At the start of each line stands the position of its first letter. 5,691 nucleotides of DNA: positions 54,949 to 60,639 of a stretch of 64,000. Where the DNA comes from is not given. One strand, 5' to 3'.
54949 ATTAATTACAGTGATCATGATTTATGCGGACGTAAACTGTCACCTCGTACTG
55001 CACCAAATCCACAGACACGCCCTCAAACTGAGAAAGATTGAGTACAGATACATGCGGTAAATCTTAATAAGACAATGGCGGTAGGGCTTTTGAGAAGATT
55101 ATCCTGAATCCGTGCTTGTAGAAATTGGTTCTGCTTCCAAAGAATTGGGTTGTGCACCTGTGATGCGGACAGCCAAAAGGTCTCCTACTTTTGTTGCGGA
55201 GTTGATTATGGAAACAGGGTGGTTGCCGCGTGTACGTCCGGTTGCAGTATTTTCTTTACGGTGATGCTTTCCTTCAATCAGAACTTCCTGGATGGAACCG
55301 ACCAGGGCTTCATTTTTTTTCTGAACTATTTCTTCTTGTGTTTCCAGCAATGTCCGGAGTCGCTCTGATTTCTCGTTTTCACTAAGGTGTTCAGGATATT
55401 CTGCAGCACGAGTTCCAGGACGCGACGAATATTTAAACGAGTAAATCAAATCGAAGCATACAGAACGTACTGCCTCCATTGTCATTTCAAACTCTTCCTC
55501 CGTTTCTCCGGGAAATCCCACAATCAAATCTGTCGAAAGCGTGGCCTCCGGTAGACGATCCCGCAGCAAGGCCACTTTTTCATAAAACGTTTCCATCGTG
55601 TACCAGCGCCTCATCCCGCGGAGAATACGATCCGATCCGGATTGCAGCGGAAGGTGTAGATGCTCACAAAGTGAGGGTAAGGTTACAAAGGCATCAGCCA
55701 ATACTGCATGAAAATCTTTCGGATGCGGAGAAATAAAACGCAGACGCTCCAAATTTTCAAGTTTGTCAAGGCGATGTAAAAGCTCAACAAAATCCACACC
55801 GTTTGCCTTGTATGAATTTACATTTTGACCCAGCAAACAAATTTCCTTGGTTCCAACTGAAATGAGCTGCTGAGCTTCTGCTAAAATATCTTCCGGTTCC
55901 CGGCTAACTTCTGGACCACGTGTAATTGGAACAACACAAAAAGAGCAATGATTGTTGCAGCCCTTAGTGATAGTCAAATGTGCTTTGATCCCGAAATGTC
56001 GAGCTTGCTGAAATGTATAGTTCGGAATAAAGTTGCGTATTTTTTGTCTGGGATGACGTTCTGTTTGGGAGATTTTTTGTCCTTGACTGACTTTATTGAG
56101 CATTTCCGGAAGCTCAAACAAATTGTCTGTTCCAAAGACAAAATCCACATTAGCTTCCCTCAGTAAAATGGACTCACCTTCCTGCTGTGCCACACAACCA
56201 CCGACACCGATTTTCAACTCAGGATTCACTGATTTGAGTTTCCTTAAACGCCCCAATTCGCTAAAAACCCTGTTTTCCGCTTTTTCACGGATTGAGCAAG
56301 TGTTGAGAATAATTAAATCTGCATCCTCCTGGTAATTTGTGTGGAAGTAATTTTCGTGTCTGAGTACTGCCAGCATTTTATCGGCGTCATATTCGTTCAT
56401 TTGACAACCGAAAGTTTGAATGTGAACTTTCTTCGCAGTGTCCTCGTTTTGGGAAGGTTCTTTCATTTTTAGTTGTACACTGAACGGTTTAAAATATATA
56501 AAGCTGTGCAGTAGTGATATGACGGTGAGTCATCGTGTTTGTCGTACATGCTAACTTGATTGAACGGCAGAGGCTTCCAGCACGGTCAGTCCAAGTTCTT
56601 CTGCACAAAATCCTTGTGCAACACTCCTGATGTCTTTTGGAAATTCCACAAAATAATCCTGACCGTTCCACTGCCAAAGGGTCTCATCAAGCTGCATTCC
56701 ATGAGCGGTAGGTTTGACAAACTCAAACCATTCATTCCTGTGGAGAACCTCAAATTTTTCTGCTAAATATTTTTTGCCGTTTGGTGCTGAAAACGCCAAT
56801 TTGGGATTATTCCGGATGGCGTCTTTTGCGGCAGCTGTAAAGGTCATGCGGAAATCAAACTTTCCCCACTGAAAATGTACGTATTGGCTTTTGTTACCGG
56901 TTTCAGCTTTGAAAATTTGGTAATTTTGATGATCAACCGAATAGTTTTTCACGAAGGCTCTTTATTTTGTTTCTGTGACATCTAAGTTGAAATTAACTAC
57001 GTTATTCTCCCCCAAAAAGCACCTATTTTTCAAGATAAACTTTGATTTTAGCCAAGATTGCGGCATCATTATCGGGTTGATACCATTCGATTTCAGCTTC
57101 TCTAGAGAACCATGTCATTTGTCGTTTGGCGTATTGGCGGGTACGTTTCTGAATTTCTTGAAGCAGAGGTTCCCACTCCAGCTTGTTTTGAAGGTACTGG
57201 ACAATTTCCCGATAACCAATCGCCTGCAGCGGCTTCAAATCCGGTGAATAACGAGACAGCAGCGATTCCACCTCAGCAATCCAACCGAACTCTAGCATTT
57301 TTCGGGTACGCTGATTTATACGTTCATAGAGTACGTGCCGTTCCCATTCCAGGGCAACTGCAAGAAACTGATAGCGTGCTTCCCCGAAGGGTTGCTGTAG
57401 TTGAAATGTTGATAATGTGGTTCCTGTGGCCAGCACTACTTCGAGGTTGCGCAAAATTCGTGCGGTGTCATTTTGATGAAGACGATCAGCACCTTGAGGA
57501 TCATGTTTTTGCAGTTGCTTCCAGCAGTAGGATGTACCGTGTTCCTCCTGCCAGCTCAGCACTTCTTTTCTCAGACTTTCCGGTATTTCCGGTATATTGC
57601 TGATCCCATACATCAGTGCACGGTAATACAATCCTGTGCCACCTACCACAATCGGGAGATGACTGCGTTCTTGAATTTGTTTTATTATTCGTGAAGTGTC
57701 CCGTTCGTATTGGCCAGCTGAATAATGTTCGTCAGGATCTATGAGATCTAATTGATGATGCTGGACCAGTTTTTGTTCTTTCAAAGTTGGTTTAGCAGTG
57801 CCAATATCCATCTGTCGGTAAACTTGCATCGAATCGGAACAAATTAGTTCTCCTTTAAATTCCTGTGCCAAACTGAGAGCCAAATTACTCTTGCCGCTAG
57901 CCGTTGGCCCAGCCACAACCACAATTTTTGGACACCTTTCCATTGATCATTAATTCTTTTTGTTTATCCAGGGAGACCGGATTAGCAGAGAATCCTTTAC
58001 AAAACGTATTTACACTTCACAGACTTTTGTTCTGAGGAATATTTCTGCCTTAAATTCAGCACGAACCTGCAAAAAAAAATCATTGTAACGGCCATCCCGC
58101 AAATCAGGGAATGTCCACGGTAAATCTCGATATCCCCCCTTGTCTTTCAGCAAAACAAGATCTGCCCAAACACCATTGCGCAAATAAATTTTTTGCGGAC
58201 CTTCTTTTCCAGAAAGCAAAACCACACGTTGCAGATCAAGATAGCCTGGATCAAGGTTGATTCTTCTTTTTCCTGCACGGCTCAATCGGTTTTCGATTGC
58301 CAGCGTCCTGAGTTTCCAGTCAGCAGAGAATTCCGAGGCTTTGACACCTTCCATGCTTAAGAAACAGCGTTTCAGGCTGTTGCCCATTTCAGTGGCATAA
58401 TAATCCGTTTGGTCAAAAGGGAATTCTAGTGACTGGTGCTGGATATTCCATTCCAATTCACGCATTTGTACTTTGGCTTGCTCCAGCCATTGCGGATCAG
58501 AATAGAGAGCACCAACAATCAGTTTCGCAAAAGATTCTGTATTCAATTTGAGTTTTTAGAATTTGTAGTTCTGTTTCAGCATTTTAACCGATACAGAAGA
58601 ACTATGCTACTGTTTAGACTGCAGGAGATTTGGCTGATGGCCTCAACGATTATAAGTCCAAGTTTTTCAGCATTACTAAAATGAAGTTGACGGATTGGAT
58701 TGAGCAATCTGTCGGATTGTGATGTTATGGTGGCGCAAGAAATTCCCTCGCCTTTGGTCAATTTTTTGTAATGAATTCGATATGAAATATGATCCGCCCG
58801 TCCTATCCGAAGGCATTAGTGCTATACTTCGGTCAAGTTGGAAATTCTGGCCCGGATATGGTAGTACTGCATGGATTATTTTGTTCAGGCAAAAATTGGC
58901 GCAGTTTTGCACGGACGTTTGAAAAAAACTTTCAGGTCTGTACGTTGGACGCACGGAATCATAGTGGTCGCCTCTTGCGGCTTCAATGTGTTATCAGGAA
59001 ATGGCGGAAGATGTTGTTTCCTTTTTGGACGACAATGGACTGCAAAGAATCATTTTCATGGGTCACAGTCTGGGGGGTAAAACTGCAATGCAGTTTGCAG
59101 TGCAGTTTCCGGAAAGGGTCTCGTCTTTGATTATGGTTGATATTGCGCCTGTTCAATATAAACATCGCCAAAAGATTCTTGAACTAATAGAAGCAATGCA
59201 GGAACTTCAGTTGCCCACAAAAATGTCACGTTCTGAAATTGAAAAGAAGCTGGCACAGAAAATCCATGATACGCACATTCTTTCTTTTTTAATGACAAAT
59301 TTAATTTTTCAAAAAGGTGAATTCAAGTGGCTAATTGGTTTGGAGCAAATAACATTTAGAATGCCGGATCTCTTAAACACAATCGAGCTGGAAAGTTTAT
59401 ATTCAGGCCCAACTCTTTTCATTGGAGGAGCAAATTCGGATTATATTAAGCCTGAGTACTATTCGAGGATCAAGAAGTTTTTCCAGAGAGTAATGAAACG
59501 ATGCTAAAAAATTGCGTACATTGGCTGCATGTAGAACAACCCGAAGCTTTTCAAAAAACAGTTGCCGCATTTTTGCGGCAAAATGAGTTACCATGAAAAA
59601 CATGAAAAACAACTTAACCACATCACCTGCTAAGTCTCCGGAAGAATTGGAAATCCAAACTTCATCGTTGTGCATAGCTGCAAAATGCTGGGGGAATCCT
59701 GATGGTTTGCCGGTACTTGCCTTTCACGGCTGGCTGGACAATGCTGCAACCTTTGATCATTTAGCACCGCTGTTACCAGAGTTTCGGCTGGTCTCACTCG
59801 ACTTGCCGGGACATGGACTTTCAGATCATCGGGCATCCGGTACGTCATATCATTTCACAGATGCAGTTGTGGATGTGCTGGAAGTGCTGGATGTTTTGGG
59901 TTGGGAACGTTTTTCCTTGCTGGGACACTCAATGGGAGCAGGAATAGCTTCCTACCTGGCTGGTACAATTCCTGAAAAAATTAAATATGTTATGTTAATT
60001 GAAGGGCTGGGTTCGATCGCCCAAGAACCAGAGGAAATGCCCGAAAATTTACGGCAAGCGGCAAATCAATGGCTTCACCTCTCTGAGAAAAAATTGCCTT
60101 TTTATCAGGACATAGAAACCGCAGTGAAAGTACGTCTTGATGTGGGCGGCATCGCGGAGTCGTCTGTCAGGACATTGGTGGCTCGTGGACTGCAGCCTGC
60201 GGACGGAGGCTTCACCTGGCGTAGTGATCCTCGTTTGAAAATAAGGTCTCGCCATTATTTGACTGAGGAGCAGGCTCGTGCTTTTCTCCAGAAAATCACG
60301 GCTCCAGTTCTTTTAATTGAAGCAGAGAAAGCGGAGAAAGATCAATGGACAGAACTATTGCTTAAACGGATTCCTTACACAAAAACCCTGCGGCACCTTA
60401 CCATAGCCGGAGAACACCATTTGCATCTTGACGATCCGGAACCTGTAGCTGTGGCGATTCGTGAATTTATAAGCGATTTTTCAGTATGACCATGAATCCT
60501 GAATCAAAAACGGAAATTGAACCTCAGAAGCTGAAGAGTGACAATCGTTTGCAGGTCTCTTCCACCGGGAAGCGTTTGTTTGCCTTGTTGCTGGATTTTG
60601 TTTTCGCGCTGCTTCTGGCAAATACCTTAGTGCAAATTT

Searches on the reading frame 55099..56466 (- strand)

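Call 45: search_protein_families(library=pfam, proteins=[window:55099-56466:-], max_evalue=0.00001)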
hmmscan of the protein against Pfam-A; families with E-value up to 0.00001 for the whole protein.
window:55099-56466:- (455 aa): 3 families
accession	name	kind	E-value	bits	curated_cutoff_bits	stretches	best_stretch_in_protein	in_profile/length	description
PF00919.26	UPF0004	-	1.6e-31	108.6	27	1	13-112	1-98/98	Uncharacterized protein family UPF0004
PF04055.27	Radical_SAM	-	1.3e-27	97.4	29.5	1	165-332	2-165/166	Radical SAM superfamily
PF01938.26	TRAM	-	5.7e-10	39.3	21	1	388-447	3-60/61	TRAM domain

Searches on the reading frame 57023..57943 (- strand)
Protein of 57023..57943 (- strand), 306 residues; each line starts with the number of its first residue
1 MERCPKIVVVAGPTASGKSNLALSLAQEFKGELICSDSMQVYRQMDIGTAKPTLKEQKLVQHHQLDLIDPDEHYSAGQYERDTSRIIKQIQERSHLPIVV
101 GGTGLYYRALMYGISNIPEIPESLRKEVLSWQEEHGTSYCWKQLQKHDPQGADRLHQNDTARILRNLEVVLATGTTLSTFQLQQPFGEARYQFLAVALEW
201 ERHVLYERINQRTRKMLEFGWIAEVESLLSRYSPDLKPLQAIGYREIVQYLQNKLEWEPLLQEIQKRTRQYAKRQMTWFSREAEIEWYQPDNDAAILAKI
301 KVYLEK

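Call 45: search_protein_families(library=pfam, proteins=[window:57023-57943:-], max_evalue=0.00001)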
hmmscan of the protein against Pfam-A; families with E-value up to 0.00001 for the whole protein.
window:57023-57943:- (306 aa): 2 families
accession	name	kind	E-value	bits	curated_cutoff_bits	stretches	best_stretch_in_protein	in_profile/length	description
PF01715.23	IPPT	-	2.2e-84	283.4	23.6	1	40-281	1-242/243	IPP transferase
PF01745.22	IPT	-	7.2e-07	29.3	20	0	6-58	2-54/233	Isopentenyl transferase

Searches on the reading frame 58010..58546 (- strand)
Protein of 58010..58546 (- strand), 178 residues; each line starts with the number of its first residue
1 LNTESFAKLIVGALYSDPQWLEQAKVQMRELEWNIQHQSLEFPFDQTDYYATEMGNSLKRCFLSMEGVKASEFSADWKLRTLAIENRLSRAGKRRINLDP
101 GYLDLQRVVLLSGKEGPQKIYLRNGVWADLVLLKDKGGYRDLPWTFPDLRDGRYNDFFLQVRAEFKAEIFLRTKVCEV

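Call 45: search_protein_families(library=pfam, proteins=[window:58010-58546:-], max_evalue=0.00001)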
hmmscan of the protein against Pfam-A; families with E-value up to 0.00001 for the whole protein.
window:58010-58546:- (178 aa): 1 family
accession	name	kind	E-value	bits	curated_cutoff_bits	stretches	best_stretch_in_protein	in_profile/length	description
PF14385.11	DUF4416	-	5.7e-46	156.9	27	1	7-165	3-162/162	Domain of unknown function (DUF4416)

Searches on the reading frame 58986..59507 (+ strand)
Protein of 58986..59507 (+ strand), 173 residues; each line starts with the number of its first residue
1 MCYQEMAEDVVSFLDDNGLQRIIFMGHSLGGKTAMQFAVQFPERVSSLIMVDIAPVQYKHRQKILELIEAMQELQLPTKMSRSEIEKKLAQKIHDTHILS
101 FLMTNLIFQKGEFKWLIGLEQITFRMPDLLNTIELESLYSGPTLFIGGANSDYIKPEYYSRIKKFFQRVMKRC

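Call 78: search_protein_families(library=pfam, proteins=[window:58986-59507:+], max_evalue=0.01)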
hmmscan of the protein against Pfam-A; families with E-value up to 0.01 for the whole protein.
window:58986-59507:+ (173 aa): 12 families
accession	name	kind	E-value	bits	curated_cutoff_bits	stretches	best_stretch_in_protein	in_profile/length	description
PF00561.26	Abhydrolase_1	-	2.1e-13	51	25.8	1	5-125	54-179/245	alpha/beta hydrolase fold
PF03096.20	Ndr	-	1.6e-06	27.5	23.3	1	4-57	83-136/283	Ndr family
PF12146.15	Hydrolase_4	-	3.3e-05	23.7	27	1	4-150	56-201/239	Serine aminopeptidase, S33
PF06342.18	DUF1057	-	0.00034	20.2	21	1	13-78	96-157/297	Alpha/beta hydrolase of unknown function (DUF1057)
PF08538.16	DUF1749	-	0.0006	19.5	24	1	10-100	90-185/299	Protein of unknown function (DUF1749)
PF07819.20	PGAP1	-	0.00085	19.6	24.3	1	17-74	88-150/233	PGAP1-like alpha/beta domain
PF01764.32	Lipase_3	-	0.00096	19.5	22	1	2-44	45-87/140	Lipase (class 3)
PF12695.13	Abhydrolase_5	-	0.0027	17.9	27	1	15-74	52-113/164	Alpha/beta hydrolase family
PF12697.13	Abhydrolase_6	-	0.0031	18.6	26.3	1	7-53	51-93/217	Alpha/beta hydrolase family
PF12048.14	DUF3530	-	0.0048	16.7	29.8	1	10-71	185-247/310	Protein of unknown function (DUF3530)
PF00975.26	Thioesterase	-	0.006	17.3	26.4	1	24-105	70-148/226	Thioesterase domain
PF18854.6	baeRF_family10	-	0.0088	16.8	27.1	0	3-72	76-142/143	Bacterial archaeo-eukaryotic release factor family 10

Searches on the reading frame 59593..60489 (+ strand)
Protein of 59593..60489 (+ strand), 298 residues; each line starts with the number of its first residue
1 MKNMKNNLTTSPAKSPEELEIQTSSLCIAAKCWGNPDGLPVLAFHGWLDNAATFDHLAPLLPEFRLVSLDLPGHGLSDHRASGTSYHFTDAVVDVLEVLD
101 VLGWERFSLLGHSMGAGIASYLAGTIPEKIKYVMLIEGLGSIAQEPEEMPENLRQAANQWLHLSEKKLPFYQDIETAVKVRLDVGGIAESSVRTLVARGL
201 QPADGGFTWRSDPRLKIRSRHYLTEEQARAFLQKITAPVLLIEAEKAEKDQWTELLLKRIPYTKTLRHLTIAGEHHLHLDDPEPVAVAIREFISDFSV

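Call 45: search_protein_families(library=pfam, proteins=[window:59593-60489:+], max_evalue=0.00001)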
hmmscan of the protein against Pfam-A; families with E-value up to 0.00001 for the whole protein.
window:59593-60489:+ (298 aa): 3 families
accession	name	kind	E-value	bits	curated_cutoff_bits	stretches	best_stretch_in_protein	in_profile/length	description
PF00561.26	Abhydrolase_1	-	8.2e-23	81.8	25.8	1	40-162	2-122/245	alpha/beta hydrolase fold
PF12697.13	Abhydrolase_6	-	1e-16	62.7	26.3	1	42-286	2-215/217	Alpha/beta hydrolase family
PF12146.15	Hydrolase_4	-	3.7e-12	46.5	27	1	41-244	7-199/239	Serine aminopeptidase, S33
